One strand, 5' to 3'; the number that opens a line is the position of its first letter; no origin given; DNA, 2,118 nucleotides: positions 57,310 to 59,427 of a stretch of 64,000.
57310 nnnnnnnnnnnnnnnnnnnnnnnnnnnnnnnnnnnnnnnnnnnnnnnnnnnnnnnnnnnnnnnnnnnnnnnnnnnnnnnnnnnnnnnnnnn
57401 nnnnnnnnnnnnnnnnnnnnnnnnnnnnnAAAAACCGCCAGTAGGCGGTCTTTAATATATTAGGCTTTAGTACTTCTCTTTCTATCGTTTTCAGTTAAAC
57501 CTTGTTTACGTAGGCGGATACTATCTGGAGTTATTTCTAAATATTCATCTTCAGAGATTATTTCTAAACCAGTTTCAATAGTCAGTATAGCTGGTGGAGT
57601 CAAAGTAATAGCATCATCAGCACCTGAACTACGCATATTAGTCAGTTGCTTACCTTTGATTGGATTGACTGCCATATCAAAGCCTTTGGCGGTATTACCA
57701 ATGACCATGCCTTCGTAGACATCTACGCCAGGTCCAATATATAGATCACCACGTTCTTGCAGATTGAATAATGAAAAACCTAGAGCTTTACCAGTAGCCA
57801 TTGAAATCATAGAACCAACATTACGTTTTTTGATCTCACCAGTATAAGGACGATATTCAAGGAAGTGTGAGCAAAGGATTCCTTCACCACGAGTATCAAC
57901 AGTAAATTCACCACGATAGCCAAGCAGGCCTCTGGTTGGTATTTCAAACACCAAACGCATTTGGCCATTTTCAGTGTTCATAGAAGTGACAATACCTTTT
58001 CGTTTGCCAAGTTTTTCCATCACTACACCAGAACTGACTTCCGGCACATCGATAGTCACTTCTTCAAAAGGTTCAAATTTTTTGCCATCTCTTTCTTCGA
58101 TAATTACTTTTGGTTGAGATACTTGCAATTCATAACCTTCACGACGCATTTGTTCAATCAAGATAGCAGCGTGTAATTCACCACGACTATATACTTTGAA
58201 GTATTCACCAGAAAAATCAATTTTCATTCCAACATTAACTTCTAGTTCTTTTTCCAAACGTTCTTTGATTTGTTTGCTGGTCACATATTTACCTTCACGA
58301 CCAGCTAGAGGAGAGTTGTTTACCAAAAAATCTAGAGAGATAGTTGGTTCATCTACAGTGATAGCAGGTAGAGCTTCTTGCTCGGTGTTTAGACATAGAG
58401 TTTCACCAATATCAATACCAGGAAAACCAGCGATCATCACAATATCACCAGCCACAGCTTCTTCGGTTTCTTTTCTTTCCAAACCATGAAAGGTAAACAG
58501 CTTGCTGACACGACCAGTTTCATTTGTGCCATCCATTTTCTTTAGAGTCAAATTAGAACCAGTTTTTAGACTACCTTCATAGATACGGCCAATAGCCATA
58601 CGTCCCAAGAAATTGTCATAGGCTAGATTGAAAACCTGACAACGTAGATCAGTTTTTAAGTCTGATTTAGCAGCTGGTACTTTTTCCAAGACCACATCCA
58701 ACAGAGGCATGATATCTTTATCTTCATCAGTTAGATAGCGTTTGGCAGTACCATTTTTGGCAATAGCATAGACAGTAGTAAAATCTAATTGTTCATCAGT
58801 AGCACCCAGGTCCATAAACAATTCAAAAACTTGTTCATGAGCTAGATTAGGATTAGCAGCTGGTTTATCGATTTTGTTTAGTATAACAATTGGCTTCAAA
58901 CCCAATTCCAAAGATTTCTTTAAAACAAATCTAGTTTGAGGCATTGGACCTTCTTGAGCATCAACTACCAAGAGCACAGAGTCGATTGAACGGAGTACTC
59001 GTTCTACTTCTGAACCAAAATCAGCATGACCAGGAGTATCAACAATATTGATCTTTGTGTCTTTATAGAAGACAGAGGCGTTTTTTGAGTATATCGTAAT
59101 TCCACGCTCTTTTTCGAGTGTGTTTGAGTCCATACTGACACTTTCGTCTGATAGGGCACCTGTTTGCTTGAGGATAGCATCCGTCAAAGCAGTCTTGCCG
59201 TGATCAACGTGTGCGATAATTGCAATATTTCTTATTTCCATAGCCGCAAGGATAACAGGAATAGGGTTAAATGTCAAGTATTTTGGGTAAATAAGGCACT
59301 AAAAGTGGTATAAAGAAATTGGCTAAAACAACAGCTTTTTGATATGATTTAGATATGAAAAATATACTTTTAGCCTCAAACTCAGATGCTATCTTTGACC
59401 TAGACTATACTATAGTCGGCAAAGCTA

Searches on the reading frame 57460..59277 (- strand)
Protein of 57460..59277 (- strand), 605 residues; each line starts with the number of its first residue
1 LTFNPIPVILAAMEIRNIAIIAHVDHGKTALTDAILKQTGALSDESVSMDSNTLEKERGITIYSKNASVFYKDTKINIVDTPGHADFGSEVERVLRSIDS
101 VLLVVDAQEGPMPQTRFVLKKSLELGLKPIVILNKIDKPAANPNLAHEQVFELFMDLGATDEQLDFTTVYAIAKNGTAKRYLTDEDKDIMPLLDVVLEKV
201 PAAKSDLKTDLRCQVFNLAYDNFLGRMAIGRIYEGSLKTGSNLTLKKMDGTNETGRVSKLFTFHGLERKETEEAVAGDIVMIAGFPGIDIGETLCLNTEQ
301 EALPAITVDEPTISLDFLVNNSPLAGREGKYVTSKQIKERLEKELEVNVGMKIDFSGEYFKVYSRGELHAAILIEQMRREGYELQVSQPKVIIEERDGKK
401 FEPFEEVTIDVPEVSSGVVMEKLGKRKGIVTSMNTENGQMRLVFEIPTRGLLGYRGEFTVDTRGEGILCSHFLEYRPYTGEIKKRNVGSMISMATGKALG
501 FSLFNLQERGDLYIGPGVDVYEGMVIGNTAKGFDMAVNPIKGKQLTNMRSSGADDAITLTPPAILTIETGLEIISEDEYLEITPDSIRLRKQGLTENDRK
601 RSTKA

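Call 38: search_protein_families(library=ncbifam, proteins=[window:57460-59277:-], max_evalue=1e-10)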
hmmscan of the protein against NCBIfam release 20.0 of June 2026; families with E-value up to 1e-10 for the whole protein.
window:57460-59277:- (605 aa): 29 families (the best 25 are shown)
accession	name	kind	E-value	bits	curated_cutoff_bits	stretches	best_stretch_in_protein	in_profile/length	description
TIGR01394.1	TypA_BipA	equivalog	3.6e-250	831.3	757.3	1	15-601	1-594/594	translational GTPase TypA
NF007583.0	PRK10218.1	equivalog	3.8e-203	675.9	1260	1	14-604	4-602/607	ribosome-dependent GTPase TypA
TIGR00484.1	EF-G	equivalog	1.1e-58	199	659.4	2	13-150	8-151/691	elongation factor G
NF009381.0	PRK12740.1-5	subfamily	5e-56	190.4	583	2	13-152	7-152/692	elongation factor G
NF012153.1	tet_protect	equivalog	1.5e-52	178.7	775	1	17-150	2-141/614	tetracycline resistance ribosomal protection protein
TIGR00490.1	aEF-2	equivalog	1.8e-52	178.4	738.45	2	14-156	18-168/720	elongation factor EF-2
TIGR01393.1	lepA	equivalog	3.1e-51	174.5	533.9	1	14-295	2-274/595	translation elongation factor 4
NF000120.3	47473_otr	exception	7.8e-43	147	900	1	17-144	4-137/608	tetracycline resistance ribosomal protection protein Otr(A)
NF009377.1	PRK12740.1-1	equivalog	5.8e-38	130.7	890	1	12-154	10-158/700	elongation factor G-like protein EF-G2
NF009891.0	PRK13351.1-1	equivalog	4e-37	128.2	597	2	13-141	7-141/681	elongation factor G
NF033148.1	tet_protect_M_W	exception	4.7e-36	124.3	1100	1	13-142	1-136/639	TetM/TetW/TetO/TetS family tetracycline resistance ribosomal protection protein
NF058620.1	EFG2_Bacteroid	exception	1.5e-31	109.6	1000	1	12-153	6-153/717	elongation factor G2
NF012155.1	tet_protect_M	exception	7e-31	107.1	1420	1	13-140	1-134/639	tetracycline resistance ribosomal protection protein Tet(M)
NF001964.0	PRK00741.1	equivalog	2.1e-29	102.4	473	1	15-143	12-150/529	peptide chain release factor 3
NF009379.0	PRK12740.1-3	equivalog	2.8e-29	102.2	513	1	13-141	6-140/674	elongation factor G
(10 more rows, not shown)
